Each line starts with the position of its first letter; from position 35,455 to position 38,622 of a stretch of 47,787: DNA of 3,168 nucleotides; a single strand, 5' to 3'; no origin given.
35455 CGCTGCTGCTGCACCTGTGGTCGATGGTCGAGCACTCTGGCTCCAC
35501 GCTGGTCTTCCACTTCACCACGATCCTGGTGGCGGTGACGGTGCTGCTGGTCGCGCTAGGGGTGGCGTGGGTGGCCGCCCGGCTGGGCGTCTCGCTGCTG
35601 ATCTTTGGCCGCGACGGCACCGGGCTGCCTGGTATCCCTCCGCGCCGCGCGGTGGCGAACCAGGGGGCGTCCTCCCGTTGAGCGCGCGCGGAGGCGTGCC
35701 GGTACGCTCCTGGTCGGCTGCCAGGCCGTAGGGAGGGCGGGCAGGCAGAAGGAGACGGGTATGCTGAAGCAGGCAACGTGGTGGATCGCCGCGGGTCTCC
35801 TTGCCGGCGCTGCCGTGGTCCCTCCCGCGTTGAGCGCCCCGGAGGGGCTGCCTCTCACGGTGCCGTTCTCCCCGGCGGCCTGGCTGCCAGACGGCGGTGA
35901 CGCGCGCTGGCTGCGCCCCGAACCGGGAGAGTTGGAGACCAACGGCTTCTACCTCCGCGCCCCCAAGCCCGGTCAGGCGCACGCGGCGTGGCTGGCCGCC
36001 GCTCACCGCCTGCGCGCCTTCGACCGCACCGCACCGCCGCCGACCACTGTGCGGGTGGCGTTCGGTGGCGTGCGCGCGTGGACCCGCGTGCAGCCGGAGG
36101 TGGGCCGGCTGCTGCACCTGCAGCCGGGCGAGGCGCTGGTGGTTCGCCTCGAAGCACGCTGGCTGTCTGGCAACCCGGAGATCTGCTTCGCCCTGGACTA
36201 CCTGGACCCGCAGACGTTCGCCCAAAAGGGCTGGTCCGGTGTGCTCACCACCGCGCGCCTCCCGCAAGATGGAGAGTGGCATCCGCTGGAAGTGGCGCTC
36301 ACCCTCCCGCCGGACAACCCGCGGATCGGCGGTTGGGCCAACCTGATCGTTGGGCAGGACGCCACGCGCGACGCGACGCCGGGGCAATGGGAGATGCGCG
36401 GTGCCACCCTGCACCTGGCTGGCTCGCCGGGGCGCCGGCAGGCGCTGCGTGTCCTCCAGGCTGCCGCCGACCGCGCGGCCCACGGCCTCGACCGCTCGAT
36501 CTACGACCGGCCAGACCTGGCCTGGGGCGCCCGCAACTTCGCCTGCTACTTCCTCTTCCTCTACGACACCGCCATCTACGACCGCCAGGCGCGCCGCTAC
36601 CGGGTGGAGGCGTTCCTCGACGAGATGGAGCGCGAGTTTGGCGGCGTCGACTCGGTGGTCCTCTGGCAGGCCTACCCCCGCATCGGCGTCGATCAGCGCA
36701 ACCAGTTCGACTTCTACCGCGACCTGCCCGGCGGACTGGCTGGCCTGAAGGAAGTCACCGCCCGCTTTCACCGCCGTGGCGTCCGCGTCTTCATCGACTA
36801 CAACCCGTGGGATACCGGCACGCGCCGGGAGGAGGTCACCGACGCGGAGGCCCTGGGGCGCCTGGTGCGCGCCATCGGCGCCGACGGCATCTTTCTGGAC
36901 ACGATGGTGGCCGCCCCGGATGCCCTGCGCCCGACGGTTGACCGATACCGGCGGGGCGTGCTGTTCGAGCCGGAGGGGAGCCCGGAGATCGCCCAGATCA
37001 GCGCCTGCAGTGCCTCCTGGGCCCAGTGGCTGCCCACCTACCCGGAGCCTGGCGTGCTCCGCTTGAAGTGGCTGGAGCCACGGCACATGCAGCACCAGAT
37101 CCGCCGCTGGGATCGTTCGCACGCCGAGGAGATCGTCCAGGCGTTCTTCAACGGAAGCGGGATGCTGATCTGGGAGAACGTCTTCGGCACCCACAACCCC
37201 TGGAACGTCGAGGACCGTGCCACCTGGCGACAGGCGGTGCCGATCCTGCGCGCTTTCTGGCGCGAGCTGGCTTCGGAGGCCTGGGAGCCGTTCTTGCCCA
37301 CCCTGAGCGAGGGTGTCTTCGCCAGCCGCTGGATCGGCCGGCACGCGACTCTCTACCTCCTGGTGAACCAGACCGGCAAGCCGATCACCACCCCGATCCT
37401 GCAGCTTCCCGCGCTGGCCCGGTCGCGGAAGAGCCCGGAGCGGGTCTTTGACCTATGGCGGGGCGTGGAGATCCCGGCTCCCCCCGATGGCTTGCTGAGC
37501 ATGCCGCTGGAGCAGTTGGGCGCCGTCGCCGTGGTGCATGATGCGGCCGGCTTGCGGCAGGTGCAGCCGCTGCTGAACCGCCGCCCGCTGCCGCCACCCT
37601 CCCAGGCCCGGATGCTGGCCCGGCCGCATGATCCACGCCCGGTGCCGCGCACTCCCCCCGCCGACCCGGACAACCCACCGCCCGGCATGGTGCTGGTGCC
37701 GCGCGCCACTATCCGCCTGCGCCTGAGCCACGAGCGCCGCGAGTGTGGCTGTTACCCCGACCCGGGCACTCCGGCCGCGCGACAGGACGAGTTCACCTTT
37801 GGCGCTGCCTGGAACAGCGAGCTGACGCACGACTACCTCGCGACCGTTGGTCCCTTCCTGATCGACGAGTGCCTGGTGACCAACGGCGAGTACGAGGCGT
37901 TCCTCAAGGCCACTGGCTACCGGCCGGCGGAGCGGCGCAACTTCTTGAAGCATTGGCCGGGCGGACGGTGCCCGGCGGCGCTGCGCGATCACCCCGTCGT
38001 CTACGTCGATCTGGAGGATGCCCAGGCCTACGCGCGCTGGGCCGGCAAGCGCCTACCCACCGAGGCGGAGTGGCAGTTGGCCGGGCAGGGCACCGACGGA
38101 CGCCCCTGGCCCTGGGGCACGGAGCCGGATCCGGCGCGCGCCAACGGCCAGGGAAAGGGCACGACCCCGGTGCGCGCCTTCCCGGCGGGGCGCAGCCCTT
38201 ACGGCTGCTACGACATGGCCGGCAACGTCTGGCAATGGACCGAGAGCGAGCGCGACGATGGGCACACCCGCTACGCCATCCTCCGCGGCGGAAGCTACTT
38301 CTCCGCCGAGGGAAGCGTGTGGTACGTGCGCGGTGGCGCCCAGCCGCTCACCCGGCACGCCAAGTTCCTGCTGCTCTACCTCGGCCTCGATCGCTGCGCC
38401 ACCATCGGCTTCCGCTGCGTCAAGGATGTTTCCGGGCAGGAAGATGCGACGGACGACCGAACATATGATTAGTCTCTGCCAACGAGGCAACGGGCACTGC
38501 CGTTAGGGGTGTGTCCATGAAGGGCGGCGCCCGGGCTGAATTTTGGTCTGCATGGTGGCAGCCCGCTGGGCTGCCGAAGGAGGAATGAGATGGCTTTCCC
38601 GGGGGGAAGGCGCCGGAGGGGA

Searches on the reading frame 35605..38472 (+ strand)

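Call 47: search_protein_families(library=pfam, proteins=[window:35605-38472:+], max_evalue=0.00001)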
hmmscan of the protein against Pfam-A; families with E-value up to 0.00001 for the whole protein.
window:35605-38472:+ (955 aa): 1 family
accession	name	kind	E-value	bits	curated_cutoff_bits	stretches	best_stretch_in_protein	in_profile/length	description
PF03781.23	FGE-sulfatase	-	1.6e-39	136.5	23.3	1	746-939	32-254/255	Sulfatase-modifying factor enzyme 1-like domain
